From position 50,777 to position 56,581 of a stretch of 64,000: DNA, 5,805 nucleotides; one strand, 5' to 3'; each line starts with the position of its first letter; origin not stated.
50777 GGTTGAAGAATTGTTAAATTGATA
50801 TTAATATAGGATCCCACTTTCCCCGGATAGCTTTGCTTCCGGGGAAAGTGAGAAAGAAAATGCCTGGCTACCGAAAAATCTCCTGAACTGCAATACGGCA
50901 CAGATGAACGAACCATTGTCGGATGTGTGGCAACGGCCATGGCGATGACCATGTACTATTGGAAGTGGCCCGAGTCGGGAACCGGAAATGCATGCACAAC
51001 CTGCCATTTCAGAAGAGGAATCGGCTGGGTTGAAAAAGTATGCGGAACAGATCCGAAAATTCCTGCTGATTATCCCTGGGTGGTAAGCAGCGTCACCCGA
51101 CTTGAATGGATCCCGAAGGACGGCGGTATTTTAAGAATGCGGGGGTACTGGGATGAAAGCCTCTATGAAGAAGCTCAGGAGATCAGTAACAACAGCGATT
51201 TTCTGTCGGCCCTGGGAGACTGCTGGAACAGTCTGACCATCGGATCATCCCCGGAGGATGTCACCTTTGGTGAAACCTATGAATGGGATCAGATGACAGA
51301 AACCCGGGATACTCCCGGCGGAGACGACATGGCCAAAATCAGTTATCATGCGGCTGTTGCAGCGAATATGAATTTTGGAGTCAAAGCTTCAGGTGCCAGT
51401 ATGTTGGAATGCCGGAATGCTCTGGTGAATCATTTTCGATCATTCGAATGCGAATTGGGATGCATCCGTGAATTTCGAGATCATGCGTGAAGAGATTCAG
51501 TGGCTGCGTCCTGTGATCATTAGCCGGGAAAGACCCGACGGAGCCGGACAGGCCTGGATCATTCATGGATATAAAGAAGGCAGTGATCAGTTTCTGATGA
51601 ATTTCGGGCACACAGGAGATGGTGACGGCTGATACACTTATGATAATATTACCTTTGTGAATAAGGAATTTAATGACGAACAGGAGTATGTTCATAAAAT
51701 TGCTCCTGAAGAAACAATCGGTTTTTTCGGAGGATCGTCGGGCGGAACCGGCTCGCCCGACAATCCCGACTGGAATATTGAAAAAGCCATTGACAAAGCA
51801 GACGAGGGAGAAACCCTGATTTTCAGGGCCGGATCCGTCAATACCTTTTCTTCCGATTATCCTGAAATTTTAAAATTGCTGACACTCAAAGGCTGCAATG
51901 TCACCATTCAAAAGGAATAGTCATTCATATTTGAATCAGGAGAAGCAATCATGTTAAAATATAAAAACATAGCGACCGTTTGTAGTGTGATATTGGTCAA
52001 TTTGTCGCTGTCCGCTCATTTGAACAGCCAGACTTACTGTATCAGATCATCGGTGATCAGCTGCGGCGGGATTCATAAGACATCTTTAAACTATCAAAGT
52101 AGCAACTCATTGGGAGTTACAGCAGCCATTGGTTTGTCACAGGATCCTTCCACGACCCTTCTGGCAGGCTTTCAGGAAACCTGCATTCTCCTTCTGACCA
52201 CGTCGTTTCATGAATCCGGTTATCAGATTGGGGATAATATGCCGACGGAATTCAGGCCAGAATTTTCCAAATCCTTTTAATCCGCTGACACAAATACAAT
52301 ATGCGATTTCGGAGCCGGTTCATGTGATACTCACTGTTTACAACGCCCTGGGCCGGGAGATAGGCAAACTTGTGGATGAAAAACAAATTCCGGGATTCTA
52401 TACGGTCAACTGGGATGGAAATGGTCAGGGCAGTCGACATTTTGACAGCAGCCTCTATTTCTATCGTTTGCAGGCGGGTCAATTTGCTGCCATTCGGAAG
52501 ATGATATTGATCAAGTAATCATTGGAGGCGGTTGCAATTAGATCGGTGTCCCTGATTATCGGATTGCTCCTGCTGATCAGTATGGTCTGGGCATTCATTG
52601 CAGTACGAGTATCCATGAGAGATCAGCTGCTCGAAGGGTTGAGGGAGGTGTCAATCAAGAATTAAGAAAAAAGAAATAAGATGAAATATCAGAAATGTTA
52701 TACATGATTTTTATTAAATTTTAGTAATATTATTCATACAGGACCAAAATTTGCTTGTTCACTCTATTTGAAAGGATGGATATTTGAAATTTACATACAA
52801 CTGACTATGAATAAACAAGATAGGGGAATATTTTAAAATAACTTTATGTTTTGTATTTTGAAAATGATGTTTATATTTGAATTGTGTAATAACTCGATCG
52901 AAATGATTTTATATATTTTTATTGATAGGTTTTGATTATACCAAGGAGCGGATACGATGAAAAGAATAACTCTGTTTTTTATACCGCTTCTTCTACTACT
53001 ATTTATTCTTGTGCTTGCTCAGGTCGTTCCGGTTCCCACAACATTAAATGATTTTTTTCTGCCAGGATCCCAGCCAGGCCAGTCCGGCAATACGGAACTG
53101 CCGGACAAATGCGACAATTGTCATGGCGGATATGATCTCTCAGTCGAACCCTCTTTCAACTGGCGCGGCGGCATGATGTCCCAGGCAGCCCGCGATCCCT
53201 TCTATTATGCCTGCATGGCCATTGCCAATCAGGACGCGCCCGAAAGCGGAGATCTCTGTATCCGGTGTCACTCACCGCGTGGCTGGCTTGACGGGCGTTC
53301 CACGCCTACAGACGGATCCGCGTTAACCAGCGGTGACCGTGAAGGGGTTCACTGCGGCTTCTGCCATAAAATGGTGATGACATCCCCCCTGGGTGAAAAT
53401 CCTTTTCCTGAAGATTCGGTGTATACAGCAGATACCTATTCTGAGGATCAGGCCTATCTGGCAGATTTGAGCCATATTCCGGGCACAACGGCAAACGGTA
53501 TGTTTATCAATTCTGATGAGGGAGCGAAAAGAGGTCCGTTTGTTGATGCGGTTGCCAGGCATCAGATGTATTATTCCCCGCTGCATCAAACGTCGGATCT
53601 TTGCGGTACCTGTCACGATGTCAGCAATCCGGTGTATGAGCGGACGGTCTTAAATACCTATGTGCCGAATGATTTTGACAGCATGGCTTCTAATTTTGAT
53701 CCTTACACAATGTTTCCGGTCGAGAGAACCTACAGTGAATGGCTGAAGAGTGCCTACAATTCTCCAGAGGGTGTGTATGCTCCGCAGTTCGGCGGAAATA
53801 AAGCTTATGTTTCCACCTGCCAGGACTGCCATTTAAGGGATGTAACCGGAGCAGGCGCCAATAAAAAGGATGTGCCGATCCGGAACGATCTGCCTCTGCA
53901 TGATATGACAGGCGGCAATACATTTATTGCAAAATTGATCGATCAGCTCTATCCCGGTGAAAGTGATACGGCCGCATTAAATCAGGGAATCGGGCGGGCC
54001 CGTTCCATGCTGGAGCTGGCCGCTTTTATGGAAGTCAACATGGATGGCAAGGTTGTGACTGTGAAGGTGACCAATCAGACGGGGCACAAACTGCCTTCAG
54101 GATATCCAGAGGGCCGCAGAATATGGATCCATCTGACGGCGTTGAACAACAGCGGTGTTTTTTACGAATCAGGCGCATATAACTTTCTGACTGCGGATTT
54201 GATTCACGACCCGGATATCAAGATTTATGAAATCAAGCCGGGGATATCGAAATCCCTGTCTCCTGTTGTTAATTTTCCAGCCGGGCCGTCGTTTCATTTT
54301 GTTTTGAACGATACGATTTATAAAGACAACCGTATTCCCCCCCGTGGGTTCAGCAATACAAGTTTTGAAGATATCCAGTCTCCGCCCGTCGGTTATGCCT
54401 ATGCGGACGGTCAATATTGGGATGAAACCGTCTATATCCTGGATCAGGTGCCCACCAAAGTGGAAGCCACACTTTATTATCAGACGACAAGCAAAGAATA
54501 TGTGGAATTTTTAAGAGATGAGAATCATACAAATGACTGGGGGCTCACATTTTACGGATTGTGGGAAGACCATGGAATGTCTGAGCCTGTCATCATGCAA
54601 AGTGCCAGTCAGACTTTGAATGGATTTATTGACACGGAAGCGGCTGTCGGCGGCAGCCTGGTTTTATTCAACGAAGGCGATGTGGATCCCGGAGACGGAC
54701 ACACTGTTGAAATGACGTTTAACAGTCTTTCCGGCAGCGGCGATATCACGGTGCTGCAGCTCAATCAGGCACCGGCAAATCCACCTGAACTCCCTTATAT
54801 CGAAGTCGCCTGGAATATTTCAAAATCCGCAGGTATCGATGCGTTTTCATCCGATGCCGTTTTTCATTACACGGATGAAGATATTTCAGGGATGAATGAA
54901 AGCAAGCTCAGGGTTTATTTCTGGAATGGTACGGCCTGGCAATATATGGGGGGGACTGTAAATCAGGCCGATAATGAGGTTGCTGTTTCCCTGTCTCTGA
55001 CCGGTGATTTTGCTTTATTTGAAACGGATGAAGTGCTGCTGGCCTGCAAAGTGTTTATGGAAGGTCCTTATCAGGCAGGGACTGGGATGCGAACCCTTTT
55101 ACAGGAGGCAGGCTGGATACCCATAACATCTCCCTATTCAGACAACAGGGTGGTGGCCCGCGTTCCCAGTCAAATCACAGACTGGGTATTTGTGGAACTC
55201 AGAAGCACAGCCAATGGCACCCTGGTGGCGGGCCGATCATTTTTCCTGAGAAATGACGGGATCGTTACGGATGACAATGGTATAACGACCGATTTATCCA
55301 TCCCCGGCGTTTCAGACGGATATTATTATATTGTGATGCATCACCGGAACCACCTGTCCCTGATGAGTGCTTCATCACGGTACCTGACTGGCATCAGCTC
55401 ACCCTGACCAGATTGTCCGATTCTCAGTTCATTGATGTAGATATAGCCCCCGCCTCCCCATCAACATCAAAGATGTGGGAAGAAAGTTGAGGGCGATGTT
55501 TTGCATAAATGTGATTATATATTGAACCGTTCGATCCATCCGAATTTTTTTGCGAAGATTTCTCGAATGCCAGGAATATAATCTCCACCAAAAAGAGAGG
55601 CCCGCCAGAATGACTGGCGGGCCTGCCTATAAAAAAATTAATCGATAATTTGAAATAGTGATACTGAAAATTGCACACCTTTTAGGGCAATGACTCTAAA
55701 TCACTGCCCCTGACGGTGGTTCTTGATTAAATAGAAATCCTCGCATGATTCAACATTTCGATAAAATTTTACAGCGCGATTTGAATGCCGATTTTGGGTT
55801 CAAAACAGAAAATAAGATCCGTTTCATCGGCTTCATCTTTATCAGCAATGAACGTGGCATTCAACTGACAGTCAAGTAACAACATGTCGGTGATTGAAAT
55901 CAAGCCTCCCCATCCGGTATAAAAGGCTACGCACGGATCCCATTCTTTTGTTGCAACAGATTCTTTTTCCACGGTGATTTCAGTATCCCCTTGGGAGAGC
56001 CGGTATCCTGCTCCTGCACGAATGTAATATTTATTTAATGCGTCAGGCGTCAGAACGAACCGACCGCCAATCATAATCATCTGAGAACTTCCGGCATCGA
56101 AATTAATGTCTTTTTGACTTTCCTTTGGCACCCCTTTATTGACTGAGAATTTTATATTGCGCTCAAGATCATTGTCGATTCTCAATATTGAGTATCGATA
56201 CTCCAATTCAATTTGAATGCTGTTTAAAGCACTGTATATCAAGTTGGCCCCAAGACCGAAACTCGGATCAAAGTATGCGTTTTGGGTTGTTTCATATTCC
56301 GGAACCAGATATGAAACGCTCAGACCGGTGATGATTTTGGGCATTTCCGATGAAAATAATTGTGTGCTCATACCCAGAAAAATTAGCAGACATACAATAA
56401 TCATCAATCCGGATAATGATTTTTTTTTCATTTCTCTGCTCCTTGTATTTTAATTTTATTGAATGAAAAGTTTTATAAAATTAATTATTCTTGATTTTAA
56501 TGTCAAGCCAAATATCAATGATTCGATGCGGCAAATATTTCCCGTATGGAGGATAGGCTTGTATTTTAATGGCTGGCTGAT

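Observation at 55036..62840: Unclassified ~120-aa C-terminal domain shared by three adjacent cargo-like proteins and mutually exclusive with the T9SS type A tail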

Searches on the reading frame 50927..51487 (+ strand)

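Call 79: search_protein_families(library=pfam, proteins=[window:50927-51487:+], max_evalue=0.01)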
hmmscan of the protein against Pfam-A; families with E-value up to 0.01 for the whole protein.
window:50927-51487:+ (187 aa): 1 family
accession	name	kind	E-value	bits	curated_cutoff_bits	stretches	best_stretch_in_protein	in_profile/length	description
PF01640.23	Peptidase_C10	-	8.4e-13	49.4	26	2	113-171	60-123/194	Peptidase C10 family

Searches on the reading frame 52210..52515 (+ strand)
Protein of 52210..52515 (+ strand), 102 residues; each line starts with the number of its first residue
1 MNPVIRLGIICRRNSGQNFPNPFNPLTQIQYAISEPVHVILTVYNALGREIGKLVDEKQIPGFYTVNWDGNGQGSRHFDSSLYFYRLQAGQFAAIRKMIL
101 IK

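Call 21: search_protein_families(library=ncbifam, proteins=[window:52210-52515:+], max_evalue=0.1)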
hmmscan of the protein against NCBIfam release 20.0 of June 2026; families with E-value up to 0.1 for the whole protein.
window:52210-52515:+ (102 aa): 3 families
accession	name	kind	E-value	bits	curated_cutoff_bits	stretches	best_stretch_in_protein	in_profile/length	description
TIGR04183.1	Por_Secre_tail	domain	2.6e-06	27.3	23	1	19-99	2-70/72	T9SS type A sorting domain-containing protein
NF033707.1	T9SS_sortase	equivalog_domain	0.00013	19.8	420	1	16-88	999-1076/1095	type IX secretion system sortase PorU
NF052323.1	T9SSA_dep_M6i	equivalog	0.0012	16.9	600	1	15-59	957-1001/1043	T9SS-dependent M6-like inactivated metalloprotease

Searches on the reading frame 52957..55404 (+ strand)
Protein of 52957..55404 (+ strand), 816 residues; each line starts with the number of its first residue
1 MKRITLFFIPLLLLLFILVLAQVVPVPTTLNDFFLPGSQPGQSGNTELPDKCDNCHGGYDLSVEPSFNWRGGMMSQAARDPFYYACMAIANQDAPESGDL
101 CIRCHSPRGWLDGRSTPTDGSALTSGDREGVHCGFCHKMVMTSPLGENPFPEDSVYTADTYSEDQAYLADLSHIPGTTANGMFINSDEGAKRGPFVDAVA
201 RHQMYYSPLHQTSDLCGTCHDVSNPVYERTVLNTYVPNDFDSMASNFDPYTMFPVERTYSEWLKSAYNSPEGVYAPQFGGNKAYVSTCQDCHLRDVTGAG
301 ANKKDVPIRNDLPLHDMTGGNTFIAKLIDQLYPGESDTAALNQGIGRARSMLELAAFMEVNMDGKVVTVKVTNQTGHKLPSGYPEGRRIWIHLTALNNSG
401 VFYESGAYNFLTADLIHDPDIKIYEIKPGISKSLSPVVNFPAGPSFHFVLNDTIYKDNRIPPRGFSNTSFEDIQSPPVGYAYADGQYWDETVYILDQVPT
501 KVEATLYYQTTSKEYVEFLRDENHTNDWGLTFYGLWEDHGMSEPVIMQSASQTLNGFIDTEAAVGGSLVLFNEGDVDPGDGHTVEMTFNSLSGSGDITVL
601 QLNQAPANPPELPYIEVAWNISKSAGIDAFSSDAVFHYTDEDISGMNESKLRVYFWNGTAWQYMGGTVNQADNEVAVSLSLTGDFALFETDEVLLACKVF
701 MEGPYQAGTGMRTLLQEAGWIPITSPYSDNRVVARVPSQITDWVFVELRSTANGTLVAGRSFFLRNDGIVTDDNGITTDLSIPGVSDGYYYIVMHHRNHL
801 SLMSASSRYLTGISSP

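Call 4: search_protein_families(library=pfam, proteins=[window:52957-55404:+], max_evalue=1)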
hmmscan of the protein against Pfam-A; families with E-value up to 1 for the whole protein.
window:52957-55404:+ (816 aa): 5 families
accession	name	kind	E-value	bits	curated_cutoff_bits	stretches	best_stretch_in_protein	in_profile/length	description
PF14522.11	Cytochrome_C7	-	7.9e-05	22.9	24.8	0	50-137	14-66/67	Cytochrome c7 and related cytochrome c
PF22113.1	Mtrc-MtrF_II-IV_dom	-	0.00037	20.5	30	1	46-139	78-165/176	Outer membrane cytochrome MtrC/MtrF-like, domains II/IV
PF13442.11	Cytochrome_CBB3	-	0.00075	20.2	27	0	280-305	6-29/68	Cytochrome C oxidase, cbb3-type, subunit III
PF14537.11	Cytochrom_c3_2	-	0.041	14.8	25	0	92-139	20-66/79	Cytochrome c3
PF13435.11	Cytochrome_C554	-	0.37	12.2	20.8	0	51-137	1-83/84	Cytochrome c554 and c-prime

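Call 5: search_protein_families(library=ncbifam, proteins=[window:52957-55404:+], max_evalue=1)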
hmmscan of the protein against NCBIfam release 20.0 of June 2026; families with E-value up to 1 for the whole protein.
window:52957-55404:+ (816 aa): 2 families
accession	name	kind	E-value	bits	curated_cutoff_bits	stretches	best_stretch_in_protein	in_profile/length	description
NF040886.1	cyt_C_like_Sec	equivalog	2.5e-06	26.3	250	1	264-400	227-332/423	multiheme c-type cytochrome (seleno)protein ExtKL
TIGR03508.1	decahem_SO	subfamily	0.083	12.3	192.2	1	50-139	35-103/258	DmsE family decaheme c-type cytochrome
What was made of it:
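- On T9SS type A sorting domain (TIGR04183 / PF18962): No hit at E<=1 on the three proteins (calls 4, 5).
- On T9SS type B sorting domain (TIGR04131 / PF13585): No profile hit (calls 4, 5).
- Checked: Pfam and NCBIfam give no hit on the domain even at E<=1 (calls 4, 5).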

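Call 39: find_encoding_contigs(protein=window:52957-55404:+, flank=10000, max_places=4)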
Protein window:52957-55404:+ (816 aa): 1 contig read that carries it; 1 place shown.
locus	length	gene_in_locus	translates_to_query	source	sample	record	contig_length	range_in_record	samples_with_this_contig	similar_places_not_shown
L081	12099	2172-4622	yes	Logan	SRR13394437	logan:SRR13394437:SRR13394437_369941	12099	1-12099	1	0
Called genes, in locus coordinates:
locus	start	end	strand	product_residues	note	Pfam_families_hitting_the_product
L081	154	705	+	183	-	PF01640:Peptidase_C10 (weak)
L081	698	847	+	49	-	PF01640:Peptidase_C10 (weak)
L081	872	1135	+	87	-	-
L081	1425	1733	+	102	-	-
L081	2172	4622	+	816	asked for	-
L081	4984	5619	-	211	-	-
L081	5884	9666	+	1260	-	PF01839:FG-GAP (faint), PF13517:FG-GAP_3, PF22301:AUDH_beta_propeller (faint), PF13517:FG-GAP_3, PF13287:Fn3_assoc, PF13290:CHB_HEX_C_1, PF13205:Big_5 (faint), PF13385:Laminin_G_3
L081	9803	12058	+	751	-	PF00112:Peptidase_C1, PF18560:Lectin_like, PF13290:CHB_HEX_C_1, PF13287:Fn3_assoc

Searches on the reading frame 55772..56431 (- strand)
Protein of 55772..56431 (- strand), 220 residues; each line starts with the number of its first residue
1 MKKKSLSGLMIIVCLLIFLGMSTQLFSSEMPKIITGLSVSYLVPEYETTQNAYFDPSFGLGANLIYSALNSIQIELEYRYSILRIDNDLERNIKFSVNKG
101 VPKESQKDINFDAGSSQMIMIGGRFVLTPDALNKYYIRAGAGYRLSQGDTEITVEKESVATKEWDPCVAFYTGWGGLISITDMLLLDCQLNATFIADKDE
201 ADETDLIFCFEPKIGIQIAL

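Call 79: search_protein_families(library=pfam, proteins=[window:55772-56431:-], max_evalue=0.01)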
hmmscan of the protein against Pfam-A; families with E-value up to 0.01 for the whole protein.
window:55772-56431:- (220 aa): 0 families
